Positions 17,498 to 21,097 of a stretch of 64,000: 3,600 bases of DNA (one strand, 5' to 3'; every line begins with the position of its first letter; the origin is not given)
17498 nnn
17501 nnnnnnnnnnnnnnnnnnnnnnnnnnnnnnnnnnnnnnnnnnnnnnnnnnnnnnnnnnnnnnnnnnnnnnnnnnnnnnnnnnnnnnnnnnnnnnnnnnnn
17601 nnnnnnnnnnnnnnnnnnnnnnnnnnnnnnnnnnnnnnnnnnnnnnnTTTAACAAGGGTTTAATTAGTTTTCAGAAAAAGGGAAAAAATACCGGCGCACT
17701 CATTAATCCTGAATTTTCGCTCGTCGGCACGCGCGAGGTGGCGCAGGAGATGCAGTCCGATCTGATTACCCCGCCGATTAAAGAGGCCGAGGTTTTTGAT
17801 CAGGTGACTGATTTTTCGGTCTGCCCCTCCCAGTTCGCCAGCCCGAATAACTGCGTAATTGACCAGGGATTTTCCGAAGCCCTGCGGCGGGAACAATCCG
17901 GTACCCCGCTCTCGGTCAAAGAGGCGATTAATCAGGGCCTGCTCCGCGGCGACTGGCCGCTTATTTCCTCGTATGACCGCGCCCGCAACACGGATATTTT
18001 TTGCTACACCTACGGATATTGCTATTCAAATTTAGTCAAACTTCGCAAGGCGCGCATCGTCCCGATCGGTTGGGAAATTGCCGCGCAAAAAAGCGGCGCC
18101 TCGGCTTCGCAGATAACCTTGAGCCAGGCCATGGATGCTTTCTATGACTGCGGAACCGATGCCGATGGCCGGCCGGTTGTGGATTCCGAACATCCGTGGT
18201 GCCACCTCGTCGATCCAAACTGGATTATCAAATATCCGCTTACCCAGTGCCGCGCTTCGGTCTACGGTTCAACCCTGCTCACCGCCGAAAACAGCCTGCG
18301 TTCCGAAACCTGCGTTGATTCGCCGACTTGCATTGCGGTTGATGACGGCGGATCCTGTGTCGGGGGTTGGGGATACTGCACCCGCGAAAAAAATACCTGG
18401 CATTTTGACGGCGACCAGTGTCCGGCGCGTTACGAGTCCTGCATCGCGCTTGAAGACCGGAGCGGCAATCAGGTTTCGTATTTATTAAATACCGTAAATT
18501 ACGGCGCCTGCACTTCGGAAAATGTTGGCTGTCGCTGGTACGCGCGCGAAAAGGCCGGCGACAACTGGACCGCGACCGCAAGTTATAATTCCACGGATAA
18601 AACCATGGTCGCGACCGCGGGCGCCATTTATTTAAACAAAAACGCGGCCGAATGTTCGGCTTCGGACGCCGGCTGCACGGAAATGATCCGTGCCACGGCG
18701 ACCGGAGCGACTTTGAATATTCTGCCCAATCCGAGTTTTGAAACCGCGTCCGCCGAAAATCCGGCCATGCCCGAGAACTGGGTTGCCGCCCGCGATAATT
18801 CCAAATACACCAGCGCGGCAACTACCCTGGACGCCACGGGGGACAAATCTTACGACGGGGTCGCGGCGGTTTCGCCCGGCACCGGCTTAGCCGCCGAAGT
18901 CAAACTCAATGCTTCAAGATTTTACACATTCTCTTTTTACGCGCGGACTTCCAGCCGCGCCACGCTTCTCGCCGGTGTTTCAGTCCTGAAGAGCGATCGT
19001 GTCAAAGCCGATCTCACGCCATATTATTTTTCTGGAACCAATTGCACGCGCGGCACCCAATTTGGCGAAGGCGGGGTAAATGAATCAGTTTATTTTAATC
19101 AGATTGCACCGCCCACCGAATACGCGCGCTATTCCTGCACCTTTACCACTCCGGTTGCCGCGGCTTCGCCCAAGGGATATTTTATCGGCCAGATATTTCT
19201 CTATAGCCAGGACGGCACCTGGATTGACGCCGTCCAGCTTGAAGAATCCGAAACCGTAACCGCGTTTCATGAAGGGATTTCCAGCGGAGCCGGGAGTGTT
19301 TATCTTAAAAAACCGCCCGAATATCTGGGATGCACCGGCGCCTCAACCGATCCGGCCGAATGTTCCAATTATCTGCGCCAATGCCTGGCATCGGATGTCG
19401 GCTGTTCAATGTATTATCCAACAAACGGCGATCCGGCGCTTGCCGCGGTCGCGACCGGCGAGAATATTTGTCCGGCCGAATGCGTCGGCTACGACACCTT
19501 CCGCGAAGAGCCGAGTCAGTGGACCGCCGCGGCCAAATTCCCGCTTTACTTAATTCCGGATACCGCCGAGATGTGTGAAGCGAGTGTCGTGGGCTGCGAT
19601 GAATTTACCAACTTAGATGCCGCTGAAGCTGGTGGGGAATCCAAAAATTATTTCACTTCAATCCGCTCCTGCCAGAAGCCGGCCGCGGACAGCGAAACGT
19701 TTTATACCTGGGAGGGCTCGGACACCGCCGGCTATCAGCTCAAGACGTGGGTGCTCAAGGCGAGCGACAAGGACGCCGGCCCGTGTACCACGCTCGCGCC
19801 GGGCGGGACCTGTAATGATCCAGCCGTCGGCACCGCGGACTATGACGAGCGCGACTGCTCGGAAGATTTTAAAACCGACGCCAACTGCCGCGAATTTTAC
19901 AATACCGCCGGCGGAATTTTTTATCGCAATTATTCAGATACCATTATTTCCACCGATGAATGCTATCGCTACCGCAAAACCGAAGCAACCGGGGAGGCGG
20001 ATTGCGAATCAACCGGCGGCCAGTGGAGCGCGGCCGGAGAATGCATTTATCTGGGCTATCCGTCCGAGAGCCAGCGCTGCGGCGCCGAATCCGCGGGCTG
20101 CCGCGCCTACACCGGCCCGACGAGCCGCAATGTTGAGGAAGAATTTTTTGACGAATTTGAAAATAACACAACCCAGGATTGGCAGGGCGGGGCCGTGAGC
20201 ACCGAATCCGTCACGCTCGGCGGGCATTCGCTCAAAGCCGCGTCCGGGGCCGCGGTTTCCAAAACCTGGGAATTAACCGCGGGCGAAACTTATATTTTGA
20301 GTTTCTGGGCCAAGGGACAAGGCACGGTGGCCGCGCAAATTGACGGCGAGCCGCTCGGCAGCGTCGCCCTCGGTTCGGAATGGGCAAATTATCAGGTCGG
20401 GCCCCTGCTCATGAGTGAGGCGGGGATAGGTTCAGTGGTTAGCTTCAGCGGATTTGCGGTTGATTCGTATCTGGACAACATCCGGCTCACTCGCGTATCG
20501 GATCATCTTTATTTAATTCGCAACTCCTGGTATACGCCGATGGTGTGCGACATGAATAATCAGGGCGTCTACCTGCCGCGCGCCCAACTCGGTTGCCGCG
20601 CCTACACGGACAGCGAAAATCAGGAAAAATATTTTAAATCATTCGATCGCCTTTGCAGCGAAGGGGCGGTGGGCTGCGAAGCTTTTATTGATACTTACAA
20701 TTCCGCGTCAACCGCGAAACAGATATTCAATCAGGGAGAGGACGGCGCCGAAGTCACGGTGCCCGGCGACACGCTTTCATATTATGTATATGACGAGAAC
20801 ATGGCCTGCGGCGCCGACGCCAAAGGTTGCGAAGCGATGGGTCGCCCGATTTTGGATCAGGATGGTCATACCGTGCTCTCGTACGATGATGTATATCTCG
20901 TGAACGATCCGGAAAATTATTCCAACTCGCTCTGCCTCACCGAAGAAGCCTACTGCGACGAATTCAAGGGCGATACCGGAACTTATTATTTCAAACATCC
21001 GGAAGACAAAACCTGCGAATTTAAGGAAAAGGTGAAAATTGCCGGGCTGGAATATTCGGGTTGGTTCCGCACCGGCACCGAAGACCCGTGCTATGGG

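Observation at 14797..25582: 2,944-aa Cys-rich secreted giant protein downstream of an O-antigen-ligase-like gene and a TSP3-repeat protein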

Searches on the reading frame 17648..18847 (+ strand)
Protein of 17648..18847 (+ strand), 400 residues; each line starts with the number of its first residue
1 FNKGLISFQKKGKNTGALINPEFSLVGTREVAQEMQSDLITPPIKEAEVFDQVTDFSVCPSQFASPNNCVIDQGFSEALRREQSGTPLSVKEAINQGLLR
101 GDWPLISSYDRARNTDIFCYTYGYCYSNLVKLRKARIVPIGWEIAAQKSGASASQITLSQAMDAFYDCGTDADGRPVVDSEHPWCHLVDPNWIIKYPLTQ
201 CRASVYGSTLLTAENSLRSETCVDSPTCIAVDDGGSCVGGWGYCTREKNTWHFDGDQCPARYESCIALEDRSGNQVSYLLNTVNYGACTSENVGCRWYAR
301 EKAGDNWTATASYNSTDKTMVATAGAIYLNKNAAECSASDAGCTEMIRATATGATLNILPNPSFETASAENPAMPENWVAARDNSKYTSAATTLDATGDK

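Call 41: search_protein_families(library=pfam, proteins=[window:17648-18847:+], max_evalue=1)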
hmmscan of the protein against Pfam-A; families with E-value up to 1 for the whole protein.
window:17648-18847:+ (400 aa): 0 families

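Call 72: search_protein_representatives(protein=window:17765-18727:+)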
Query: 321 residues. Proteins with E-value up to 0.001 (for the whole library): 1133; up to 1e-10: 1099; up to 1e-30: 735. The best 150 are listed.
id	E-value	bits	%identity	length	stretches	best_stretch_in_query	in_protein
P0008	6.5e-158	541.4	70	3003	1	1-320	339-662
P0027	1.7e-101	356.0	54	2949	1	1-320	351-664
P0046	1.2e-100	353.3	52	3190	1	6-319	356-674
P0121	1.5e-94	333.2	45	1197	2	7-312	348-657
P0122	5.9e-93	327.9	51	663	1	1-316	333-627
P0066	8.9e-92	324.1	51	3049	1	15-313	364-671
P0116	3.5e-91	322.1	49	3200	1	8-321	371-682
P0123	7.3e-91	321.1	48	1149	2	2-311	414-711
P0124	7.4e-91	321.0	48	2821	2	2-321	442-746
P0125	8.8e-91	320.8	48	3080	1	12-319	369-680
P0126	1.8e-90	319.8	50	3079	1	17-320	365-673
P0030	2.2e-90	319.5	50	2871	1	1-312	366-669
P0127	2.4e-90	319.4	51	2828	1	1-310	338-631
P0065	9.0e-90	317.5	50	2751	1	2-319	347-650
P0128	1.8e-89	316.5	49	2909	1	8-319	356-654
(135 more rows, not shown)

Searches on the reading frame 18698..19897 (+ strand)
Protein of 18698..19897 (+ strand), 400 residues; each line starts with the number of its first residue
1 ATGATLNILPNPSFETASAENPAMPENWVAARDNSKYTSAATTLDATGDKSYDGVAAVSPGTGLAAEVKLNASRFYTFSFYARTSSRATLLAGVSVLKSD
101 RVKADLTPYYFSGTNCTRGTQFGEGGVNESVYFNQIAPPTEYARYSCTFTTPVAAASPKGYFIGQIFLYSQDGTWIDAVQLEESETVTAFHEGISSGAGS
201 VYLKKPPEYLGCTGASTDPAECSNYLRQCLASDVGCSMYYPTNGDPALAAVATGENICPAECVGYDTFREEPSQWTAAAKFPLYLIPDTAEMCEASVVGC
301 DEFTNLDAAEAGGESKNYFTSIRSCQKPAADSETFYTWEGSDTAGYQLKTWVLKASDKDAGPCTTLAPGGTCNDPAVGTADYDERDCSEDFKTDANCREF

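Call 41: search_protein_families(library=pfam, proteins=[window:18698-19897:+], max_evalue=1)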
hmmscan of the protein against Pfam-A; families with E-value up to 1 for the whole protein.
window:18698-19897:+ (400 aa): 1 family
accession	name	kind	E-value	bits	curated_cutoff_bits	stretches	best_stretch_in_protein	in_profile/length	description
PF02018.23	CBM_4_9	-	0.001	19.9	25.9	1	7-152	2-119/136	Carbohydrate binding domain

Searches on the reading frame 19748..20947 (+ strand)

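Call 41: search_protein_families(library=pfam, proteins=[window:19748-20947:+], max_evalue=1)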
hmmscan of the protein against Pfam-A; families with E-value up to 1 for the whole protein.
window:19748-20947:+ (400 aa): 1 family
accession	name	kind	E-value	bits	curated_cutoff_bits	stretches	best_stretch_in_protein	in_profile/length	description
PF02018.23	CBM_4_9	-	0.00059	20.7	25.9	1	136-193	8-76/136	Carbohydrate binding domain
